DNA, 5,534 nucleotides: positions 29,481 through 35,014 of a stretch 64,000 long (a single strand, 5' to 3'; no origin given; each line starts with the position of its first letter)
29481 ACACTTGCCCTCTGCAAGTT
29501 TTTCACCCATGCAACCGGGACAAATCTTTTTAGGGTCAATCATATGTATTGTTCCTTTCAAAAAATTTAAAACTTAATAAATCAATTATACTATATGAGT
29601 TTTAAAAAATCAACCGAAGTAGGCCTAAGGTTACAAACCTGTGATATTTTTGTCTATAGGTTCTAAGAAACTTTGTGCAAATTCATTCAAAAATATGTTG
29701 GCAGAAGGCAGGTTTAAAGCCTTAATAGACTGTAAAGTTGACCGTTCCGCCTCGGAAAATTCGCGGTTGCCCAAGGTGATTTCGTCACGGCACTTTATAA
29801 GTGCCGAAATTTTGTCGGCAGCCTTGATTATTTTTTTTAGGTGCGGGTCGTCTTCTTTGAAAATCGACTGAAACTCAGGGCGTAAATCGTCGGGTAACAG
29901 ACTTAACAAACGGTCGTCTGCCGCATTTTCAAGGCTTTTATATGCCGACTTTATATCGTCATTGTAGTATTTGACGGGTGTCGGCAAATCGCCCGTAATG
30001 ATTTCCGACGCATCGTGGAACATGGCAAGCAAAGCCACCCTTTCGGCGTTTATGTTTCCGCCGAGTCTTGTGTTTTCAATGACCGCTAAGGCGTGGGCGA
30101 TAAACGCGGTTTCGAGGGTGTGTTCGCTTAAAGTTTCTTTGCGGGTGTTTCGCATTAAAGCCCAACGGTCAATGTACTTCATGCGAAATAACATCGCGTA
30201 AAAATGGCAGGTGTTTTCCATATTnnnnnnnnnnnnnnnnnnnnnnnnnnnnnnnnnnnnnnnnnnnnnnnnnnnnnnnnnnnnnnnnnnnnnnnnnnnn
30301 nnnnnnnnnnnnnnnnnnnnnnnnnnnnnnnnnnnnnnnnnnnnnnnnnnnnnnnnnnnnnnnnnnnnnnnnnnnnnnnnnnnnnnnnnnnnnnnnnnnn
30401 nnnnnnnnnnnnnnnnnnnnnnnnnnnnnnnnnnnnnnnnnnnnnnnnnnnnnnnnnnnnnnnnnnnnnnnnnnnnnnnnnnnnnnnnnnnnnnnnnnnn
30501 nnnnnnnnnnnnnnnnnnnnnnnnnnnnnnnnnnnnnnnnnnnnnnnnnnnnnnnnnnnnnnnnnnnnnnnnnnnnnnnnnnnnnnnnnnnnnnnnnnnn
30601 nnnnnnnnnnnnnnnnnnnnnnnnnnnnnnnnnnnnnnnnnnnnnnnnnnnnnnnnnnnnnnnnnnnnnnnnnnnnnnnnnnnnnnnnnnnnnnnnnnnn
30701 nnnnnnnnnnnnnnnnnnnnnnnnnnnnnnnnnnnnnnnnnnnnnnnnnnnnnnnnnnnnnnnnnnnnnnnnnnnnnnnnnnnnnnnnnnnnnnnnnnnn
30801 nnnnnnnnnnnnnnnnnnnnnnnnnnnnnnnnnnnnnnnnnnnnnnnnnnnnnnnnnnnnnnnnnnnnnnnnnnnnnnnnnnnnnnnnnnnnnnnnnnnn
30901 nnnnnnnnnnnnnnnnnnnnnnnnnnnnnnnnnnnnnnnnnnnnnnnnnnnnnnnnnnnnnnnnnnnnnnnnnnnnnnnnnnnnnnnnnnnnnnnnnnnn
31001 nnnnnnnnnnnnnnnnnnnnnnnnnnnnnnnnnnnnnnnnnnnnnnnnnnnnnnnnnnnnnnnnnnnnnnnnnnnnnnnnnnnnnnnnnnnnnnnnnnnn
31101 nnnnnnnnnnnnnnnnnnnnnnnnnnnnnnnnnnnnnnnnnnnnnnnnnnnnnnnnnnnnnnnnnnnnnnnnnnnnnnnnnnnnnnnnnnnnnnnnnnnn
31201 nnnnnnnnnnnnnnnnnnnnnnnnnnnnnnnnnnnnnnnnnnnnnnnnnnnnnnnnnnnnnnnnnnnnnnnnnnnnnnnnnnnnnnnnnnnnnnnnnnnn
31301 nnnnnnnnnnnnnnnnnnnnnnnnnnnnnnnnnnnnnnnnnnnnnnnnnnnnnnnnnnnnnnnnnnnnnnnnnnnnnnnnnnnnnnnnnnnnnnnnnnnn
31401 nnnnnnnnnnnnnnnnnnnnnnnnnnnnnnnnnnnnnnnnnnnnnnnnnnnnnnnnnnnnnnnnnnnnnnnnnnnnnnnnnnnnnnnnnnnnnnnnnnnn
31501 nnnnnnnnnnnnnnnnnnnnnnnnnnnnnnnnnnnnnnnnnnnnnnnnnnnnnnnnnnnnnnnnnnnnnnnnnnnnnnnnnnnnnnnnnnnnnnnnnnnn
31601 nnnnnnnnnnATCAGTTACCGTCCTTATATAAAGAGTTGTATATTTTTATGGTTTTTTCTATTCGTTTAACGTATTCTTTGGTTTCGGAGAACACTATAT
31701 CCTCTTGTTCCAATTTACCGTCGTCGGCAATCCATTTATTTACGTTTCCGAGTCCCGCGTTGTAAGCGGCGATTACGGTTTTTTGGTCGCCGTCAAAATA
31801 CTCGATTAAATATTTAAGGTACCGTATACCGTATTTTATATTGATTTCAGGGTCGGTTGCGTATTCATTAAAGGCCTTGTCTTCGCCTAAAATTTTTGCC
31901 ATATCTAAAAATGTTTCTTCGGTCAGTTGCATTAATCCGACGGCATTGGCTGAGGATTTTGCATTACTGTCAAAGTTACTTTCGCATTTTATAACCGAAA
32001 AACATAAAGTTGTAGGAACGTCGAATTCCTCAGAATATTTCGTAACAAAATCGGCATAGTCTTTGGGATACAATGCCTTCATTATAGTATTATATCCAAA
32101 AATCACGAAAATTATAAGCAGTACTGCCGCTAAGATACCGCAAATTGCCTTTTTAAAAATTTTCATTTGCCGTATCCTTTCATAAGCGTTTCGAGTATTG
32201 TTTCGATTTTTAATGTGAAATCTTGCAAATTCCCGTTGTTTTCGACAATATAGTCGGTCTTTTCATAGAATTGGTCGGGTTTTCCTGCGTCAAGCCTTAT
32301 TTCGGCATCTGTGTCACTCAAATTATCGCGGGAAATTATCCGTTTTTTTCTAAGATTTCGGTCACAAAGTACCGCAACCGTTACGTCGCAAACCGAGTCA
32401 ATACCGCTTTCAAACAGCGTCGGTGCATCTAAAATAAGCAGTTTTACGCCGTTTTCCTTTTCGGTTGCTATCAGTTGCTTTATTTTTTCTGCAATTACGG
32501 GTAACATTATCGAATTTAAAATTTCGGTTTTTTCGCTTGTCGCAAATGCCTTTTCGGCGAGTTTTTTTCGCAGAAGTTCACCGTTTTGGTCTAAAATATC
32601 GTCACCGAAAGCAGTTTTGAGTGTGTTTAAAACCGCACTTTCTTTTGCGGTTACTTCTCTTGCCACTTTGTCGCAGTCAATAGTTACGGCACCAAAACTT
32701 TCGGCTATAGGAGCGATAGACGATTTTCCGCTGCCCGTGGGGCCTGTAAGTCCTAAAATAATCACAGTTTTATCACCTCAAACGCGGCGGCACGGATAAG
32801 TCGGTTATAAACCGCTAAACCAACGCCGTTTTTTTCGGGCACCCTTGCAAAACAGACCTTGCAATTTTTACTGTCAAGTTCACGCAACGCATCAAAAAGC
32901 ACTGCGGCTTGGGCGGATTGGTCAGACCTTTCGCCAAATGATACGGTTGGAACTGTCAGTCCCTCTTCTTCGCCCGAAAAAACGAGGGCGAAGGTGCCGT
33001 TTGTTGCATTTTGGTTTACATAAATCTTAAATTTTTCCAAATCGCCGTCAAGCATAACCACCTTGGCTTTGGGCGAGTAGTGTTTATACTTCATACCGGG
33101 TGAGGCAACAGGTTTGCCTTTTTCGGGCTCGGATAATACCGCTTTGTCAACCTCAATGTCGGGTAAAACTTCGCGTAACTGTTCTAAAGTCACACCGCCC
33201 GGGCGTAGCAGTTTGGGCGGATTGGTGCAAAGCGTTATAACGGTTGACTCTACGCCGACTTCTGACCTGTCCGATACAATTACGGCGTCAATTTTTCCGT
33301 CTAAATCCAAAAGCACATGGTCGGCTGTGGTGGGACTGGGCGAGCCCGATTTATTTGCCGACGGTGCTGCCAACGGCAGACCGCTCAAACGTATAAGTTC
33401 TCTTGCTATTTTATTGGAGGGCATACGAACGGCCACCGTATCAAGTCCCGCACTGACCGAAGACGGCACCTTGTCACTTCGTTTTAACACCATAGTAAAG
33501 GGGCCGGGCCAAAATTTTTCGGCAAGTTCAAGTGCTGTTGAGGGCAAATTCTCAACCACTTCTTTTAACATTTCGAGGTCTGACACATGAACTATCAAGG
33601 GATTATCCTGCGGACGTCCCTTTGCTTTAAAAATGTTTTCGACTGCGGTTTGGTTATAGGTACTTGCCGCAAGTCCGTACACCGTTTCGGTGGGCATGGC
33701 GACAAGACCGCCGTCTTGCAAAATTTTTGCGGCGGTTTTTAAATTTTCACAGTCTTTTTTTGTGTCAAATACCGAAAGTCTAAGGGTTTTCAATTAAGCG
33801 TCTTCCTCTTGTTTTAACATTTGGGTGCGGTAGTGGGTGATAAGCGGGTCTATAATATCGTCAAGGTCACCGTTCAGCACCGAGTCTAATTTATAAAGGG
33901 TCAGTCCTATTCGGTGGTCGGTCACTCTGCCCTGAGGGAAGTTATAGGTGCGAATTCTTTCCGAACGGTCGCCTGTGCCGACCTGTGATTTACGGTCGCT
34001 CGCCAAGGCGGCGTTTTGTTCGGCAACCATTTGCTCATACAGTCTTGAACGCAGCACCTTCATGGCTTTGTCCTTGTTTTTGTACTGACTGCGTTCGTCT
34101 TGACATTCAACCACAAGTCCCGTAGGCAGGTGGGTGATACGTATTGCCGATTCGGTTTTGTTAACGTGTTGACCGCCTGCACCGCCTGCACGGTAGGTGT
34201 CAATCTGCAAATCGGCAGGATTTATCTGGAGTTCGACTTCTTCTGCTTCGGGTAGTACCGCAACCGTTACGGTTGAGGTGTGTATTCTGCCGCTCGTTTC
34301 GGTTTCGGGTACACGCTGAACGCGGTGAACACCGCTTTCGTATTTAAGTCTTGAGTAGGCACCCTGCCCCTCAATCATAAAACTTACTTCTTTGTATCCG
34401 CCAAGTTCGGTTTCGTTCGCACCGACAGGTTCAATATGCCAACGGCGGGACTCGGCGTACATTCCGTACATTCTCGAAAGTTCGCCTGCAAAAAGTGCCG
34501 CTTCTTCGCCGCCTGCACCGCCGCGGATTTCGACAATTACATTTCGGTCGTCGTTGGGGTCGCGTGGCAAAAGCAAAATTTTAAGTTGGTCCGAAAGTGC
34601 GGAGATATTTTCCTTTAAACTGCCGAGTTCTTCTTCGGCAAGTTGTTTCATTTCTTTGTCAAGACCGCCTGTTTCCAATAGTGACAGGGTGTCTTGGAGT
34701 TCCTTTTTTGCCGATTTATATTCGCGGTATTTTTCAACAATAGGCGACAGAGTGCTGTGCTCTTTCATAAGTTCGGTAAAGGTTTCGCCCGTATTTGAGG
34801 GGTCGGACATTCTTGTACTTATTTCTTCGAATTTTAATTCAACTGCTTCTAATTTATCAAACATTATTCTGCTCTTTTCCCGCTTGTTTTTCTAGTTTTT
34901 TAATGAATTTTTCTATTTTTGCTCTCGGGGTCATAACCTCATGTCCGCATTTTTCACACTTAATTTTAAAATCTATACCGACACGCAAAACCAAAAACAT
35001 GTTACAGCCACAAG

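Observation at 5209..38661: A 33-kb block right of oriC is mostly head-on to replication and splits dnaA from rpmH: apparent one-sided inversion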

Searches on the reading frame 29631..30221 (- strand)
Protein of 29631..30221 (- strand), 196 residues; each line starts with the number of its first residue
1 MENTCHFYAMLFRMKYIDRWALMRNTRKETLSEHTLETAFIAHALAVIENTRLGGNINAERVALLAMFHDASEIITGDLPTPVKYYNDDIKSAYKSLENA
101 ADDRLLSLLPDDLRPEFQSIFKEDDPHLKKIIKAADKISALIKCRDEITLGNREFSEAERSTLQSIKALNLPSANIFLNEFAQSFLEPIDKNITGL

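Call 7: search_protein_families(library=ncbifam, max_evalue=0.00001, proteins=[window:29631-30221:-])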
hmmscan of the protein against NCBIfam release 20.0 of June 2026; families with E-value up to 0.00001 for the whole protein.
window:29631-30221:- (196 aa): 1 family
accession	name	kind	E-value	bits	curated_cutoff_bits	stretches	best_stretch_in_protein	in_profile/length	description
NF003009.0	PRK03826.1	equivalog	6.2e-70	234.9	122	1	4-191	3-192/197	5'-deoxynucleotidase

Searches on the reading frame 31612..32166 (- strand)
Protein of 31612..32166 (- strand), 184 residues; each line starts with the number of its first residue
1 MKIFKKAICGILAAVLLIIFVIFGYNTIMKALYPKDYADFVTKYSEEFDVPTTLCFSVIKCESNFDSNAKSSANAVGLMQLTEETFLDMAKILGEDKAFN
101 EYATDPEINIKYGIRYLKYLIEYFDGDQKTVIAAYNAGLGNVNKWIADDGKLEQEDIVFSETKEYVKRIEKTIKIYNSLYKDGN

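Call 7: search_protein_families(library=ncbifam, max_evalue=0.00001, proteins=[window:31612-32166:-])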
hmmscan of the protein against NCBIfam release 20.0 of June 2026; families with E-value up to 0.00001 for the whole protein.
window:31612-32166:- (184 aa): 5 families
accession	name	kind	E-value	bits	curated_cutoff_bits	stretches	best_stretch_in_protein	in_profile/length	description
NF047373.1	BB0259_flg_lyt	exception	1.7e-40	139.5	234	1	29-183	540-695/705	flagellar assembly lytic transglycosylase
NF008631.0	PRK11619.1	equivalog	1.4e-19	70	536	1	32-171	474-619/644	murein transglycosylase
NF008670.0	PRK11671.1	equivalog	5.3e-14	52.1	375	1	35-151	190-315/359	membrane-bound lytic murein transglycosylase MltC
NF008050.0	PRK10783.1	equivalog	1e-08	34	508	1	40-149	107-212/457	murein transglycosylase D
NF008112.0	PRK10859.1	equivalog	4.8e-08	31.9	354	1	36-142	289-390/483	membrane-bound lytic murein transglycosylase MltF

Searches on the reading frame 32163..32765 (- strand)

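Call 7: search_protein_families(library=ncbifam, max_evalue=0.00001, proteins=[window:32163-32765:-])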
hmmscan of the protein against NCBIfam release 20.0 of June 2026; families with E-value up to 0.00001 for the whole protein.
window:32163-32765:- (200 aa): 2 families
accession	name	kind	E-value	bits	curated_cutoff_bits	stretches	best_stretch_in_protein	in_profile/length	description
TIGR00152.1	TIGR00152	equivalog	4.2e-37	127.8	65.55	1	3-188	1-187/188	dephospho-CoA kinase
NF002879.0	PRK03333.1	equivalog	1.8e-36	126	215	1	1-191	1-190/395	dephospho-CoA kinase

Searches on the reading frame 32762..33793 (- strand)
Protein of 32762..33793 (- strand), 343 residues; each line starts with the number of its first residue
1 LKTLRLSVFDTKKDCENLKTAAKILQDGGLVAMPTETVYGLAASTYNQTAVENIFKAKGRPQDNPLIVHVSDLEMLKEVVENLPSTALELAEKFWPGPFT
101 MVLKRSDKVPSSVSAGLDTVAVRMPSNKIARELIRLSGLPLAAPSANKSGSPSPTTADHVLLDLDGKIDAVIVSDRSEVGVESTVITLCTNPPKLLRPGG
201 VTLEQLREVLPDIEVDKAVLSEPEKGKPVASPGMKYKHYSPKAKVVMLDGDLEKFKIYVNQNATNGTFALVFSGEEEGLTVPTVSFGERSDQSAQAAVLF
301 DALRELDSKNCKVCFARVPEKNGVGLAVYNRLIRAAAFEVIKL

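Call 8: search_protein_families(library=ncbifam, max_evalue=0.00001, proteins=[window:32762-33793:-])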
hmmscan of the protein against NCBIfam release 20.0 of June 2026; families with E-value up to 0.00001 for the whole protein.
window:32762-33793:- (343 aa): 3 families
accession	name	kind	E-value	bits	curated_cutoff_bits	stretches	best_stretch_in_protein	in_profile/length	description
TIGR00057.1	TIGR00057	equivalog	9.8e-63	211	123.2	1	12-210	5-201/202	L-threonylcarbamoyladenylate synthase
NF007919.1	PRK10634.1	equivalog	5.8e-24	84.5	175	1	22-175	2-156/176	L-threonylcarbamoyladenylate synthase type 1 TsaC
TIGR00143.1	hypF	equivalog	2.2e-12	46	466.1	1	13-196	189-371/741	carbamoyltransferase HypF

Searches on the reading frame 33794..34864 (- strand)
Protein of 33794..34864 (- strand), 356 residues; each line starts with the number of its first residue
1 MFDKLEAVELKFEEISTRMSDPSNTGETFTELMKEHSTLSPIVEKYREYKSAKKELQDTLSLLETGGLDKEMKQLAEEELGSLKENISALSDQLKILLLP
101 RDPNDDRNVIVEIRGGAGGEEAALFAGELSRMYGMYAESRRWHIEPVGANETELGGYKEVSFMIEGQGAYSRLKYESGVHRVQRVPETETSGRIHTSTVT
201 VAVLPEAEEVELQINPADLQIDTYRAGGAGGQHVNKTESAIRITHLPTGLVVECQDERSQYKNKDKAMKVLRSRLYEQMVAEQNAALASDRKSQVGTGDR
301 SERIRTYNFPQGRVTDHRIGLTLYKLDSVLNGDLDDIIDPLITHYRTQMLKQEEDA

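Call 8: search_protein_families(library=ncbifam, max_evalue=0.00001, proteins=[window:33794-34864:-])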
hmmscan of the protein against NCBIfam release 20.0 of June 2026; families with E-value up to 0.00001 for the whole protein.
window:33794-34864:- (356 aa): 5 families
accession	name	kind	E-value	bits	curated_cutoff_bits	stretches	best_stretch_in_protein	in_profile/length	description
TIGR00019.1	prfA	equivalog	1.5e-158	527.4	423.25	1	2-352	7-357/361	peptide chain release factor 1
NF001859.2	PRK00591.1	equivalog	3e-158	526.5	400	1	5-349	1-346/347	peptide chain release factor 1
TIGR00020.2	prfB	exception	5.9e-86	288.7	370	1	6-340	18-350/353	peptide chain release factor 2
TIGR03072.1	release_prfH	equivalog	1.5e-24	86.6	166.65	1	211-307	100-195/200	peptide chain release factor H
NF006718.0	PRK09256.1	equivalog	1.9e-11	43.9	100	1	211-244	9-42/140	alternative ribosome rescue aminoacyl-tRNA hydrolase ArfB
